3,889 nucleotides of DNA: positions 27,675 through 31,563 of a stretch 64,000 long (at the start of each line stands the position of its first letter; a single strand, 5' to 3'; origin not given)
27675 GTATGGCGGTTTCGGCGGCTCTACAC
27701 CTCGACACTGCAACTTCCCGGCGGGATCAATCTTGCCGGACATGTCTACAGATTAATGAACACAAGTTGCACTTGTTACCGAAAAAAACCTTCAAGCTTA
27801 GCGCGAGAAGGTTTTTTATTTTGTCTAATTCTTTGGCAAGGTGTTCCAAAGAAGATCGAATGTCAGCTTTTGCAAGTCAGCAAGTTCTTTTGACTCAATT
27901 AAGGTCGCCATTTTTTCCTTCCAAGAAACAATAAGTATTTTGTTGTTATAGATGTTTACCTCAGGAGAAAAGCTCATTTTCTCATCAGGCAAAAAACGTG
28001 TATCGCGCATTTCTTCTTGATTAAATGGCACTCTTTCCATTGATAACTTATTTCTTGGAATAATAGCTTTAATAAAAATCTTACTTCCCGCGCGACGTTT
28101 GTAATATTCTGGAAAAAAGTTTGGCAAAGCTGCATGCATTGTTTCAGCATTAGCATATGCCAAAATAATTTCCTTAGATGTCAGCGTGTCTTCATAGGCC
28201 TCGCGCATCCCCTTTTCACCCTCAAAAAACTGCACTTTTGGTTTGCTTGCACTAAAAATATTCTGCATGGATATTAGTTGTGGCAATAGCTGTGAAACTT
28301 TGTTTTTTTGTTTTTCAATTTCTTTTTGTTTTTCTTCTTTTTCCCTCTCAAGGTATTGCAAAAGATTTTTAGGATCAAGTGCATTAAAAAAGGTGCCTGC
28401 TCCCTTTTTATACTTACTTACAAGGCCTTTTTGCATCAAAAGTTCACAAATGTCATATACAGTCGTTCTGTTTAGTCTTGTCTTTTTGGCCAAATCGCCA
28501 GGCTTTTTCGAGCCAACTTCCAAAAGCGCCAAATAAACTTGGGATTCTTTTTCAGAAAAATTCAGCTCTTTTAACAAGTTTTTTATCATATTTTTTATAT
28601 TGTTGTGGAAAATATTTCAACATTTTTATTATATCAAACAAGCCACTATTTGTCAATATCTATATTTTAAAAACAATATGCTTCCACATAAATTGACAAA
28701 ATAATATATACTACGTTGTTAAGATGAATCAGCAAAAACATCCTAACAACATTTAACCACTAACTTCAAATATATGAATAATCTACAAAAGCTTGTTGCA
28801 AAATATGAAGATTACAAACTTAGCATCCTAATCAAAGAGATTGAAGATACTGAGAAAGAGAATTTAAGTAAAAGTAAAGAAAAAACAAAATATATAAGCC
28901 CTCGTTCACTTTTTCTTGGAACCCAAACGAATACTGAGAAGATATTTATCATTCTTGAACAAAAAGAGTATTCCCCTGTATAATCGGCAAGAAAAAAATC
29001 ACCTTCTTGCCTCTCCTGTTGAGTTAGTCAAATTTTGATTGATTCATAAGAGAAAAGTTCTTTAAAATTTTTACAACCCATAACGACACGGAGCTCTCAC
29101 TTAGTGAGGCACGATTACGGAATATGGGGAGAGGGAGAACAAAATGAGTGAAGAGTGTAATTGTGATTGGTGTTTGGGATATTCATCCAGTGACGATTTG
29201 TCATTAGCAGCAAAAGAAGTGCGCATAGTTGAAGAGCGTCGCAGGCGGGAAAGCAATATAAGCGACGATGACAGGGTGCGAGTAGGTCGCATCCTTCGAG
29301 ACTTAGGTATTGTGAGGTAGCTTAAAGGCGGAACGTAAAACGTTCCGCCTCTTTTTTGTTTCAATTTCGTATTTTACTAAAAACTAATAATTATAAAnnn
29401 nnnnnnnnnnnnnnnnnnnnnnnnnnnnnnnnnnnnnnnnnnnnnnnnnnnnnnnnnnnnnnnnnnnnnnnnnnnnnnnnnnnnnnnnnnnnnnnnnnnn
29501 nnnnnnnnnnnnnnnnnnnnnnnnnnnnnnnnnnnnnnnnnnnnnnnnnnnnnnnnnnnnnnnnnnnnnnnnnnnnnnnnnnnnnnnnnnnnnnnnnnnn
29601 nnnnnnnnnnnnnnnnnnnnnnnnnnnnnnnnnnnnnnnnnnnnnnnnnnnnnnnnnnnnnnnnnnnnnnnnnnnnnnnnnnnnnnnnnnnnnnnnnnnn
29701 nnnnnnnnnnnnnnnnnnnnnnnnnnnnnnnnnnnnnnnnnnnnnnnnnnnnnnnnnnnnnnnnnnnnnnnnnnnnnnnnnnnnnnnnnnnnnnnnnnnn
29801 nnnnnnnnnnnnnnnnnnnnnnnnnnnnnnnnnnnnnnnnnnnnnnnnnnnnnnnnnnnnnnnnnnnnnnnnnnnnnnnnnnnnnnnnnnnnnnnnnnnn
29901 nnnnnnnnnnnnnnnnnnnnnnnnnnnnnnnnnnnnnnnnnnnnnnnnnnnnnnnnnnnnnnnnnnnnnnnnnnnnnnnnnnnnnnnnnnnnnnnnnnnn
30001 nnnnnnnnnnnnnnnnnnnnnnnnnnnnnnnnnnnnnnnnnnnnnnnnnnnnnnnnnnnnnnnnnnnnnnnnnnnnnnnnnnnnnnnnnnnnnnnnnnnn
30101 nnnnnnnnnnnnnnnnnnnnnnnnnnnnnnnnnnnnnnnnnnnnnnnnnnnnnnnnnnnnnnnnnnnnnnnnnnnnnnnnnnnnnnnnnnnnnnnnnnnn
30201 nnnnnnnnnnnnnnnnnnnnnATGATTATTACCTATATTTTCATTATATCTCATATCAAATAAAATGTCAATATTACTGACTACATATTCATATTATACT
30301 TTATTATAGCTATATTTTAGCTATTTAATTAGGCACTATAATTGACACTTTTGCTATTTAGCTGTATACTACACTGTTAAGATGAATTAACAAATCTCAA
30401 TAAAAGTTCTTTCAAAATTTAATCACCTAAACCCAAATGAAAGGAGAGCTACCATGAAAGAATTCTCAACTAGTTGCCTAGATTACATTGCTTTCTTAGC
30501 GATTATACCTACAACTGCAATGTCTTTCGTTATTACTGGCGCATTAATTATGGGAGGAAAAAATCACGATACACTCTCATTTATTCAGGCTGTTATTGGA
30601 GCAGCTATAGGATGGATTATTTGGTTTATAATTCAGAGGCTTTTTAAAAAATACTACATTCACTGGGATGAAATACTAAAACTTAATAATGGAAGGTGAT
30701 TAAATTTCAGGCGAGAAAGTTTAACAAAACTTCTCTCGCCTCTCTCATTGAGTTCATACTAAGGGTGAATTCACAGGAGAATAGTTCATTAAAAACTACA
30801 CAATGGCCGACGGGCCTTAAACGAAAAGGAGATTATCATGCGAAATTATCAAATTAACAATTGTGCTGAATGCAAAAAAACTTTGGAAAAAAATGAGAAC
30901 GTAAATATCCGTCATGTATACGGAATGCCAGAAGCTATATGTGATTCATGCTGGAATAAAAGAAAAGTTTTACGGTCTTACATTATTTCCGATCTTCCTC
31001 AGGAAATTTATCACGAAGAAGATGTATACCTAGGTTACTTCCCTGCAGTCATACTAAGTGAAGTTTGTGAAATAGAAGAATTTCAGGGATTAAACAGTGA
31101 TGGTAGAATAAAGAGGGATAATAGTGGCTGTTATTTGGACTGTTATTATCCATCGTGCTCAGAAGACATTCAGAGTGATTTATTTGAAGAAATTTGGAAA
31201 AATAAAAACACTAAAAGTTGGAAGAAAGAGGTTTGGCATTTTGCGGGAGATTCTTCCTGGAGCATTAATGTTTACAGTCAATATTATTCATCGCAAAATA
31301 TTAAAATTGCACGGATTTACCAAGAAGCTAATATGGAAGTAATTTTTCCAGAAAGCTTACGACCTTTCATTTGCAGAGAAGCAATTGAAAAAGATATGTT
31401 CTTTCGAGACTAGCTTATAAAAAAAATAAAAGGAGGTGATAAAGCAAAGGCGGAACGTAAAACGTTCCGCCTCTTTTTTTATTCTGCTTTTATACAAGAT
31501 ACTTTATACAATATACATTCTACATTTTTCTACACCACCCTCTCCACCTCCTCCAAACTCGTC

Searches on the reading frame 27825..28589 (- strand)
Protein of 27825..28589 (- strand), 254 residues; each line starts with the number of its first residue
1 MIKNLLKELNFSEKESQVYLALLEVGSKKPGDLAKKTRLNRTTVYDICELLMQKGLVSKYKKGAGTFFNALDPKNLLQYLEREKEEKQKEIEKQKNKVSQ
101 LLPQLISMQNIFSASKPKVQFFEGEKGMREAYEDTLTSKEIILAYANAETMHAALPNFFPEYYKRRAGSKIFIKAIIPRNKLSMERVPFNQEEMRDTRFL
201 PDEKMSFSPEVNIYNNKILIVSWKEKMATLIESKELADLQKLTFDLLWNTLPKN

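Call 12: search_protein_families(library=pfam, proteins=[window:27825-28589:-], max_evalue=0.01)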
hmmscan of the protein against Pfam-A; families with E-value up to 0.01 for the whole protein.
window:27825-28589:- (254 aa): 2 families
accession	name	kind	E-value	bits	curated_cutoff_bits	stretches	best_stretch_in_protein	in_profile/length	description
PF01978.25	TrmB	-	3.2e-14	53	25.6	1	6-74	1-68/68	Sugar-specific transcriptional regulator TrmB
PF03965.22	Penicillinase_R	-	0.0044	17.8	22.6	0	13-75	3-69/115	Penicillinase repressor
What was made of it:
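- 27825..28589 (-): R2, a TrmB-family regulator. PF01978 E 3.2e-14 (call 12).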

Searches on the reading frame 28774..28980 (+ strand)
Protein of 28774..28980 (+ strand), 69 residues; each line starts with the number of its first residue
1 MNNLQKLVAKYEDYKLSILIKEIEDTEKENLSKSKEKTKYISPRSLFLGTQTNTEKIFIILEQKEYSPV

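Call 22: search_protein_families(library=pfam, proteins=[window:28774-28980:+], max_evalue=1)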
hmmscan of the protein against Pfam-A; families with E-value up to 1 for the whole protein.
window:28774-28980:+ (69 aa): 0 families

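Call 23: search_protein_families(library=phrogs, proteins=[window:28774-28980:+], max_evalue=1)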
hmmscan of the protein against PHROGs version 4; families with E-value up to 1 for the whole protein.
window:28774-28980:+ (69 aa): 0 families

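Call 76: find_homologous_proteins(query=A5, max_evalue=0.001)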
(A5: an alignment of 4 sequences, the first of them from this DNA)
Query A5 (4 sequences) (69 aa, profile of the alignment): 7 proteins with E <= 0.001 among 30 candidates.
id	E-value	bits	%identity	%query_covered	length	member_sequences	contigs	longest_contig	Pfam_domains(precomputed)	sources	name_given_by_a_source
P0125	3.7e-31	125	33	100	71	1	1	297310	-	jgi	jgi:hypothetical protein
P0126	8.2e-31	124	29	84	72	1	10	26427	-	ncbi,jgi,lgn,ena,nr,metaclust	ncbi:MAG: hypothetical protein US70_C0020G0017 [Parcubacteria group bacterium GW2011_GWD2_38_11]|nr:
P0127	1.1e-27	114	29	100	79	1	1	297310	-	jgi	jgi:hypothetical protein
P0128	3.5e-27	112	100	100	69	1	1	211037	-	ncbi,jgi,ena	ncbi:MAG: hypothetical protein WCI36_00780 [bacterium]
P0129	2.1e-25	107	28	100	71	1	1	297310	-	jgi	jgi:hypothetical protein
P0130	6.5e-25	105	35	100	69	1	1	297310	-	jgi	jgi:hypothetical protein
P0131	2.1e-23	100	30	100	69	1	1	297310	-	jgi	jgi:hypothetical protein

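Call 78: find_encoding_contigs(protein=P0130, flank=5000, max_places=2)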
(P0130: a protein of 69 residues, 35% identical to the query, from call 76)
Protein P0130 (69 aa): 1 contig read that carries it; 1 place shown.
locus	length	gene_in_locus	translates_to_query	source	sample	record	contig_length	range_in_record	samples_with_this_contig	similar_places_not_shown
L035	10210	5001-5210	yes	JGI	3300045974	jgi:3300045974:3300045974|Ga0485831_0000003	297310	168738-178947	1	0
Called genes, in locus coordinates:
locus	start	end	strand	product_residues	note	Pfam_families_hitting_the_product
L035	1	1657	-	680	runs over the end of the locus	PF00932:LTD, PF00801:PKD (weak), PF18911:PKD_4, PF00932:LTD (weak)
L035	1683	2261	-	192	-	PF03703:bPH_2 (weak)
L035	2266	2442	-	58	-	-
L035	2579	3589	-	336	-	PF06068:TIP49 (faint), PF05496:RuvB_N, PF00004:AAA, PF07728:AAA_5, PF13173:AAA_14 (weak), PF17864:AAA_lid_4, PF05491:WHD_RuvB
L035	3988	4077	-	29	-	-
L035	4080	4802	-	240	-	PF01978:TrmB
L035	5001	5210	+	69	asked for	-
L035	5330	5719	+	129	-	-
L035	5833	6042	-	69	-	-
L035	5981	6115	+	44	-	-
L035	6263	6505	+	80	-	-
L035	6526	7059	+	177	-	-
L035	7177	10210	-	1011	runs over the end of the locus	PF00437:T2SSE, PF07724:AAA_2 (faint), PF25199:nSTAND_NTPase5 (faint), PF00004:AAA (faint), PF01637:ATPase_2 (faint), PF04851:ResIII (faint), PF12775:AAA_7 (faint), PF00437:T2SSE, +7 more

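Call 100: search_protein_families(library=padloc, proteins=[window:28774-28980:+], max_evalue=0.01)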
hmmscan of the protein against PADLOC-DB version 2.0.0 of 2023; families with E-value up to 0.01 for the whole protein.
window:28774-28980:+ (69 aa): 1 family
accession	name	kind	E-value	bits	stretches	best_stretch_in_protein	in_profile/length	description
PDLC04010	PD-Lambda-5_A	-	0.0038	14.2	1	4-41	334-374/578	-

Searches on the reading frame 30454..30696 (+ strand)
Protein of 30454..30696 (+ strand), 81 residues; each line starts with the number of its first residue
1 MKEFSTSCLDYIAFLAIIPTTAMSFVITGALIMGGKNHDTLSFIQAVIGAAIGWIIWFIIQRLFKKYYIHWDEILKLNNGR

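Call 22: search_protein_families(library=pfam, proteins=[window:30454-30696:+], max_evalue=1)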
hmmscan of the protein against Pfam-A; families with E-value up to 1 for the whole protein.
window:30454-30696:+ (81 aa): 5 families
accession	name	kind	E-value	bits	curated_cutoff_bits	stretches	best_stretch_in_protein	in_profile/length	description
PF13231.12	PMT_2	-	0.025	15.2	26.1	1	24-66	7-49/160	Dolichyl-phosphate-mannose-protein mannosyltransferase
PF14110.11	DUF4282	-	0.034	15.2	27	1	11-64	17-67/86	Domain of unknown function (DUF4282)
PF09335.16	VTT_dom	-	0.04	14.8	33.9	1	19-69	2-46/123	VTT domain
PF03631.20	Virul_fac_BrkB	-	0.088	12.9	33.7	1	11-69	159-215/259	Virulence factor BrkB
PF04246.17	RseC_MucC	-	0.16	12.3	24.4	1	14-66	69-120/130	Positive regulator of sigma(E), RseC/MucC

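Call 23: search_protein_families(library=phrogs, proteins=[window:30454-30696:+], max_evalue=1)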
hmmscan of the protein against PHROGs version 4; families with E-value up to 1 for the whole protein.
window:30454-30696:+ (81 aa): 0 families

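Call 100: search_protein_families(library=padloc, proteins=[window:30454-30696:+], max_evalue=0.01)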
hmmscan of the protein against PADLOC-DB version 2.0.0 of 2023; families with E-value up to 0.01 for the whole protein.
window:30454-30696:+ (81 aa): 0 families

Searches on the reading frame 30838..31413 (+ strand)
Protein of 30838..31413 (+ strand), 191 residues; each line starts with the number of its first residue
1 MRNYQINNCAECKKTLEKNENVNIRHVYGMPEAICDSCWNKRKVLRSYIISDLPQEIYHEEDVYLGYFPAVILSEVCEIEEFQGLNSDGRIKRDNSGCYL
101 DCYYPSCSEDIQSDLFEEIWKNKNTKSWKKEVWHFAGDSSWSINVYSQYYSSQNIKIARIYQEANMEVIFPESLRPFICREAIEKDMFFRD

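Call 17: find_encoding_contigs(protein=window:30838-31413:+, flank=10000, max_places=6)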
Protein window:30838-31413:+ (191 aa): no gene with exactly this product is on record in the collection.

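Call 22: search_protein_families(library=pfam, proteins=[window:30838-31410:+], max_evalue=1)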
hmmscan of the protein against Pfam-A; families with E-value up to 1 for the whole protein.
window:30838-31410:+ (191 aa): 1 family
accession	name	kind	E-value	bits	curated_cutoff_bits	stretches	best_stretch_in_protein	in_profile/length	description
PF07776.21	zf-AD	-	0.028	15.1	28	1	13-41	26-54/75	Zinc-finger associated domain (zf-AD)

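Call 23: search_protein_families(library=phrogs, proteins=[window:30838-31410:+], max_evalue=1)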
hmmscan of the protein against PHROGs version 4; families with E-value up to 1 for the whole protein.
window:30838-31410:+ (191 aa): 2 families
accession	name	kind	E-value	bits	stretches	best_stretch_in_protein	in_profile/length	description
phrog_12095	-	unknown function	0.072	14.3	1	4-53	9-55/63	-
phrog_9868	-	unknown function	0.082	14.3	1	9-65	5-60/89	-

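Call 74: search_protein_representatives(protein=window:30838-31410:+)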
Query: 191 residues. Proteins with E-value up to 0.001 (for the whole library): 1; up to 1e-10: 1; up to 1e-30: 1. The best 1 are listed.
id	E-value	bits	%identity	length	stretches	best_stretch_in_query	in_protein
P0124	2.5e-107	373.2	100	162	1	30-191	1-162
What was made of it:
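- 30838..31413 (+): 191-aa Cys-rich ORF, an orphan. Its only hit among 1.84 billion representative proteins is itself (call 74).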

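Call 100: search_protein_families(library=padloc, proteins=[window:30838-31410:+], max_evalue=0.01)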
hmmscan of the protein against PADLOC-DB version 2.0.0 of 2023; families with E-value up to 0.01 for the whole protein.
window:30838-31410:+ (191 aa): 0 families
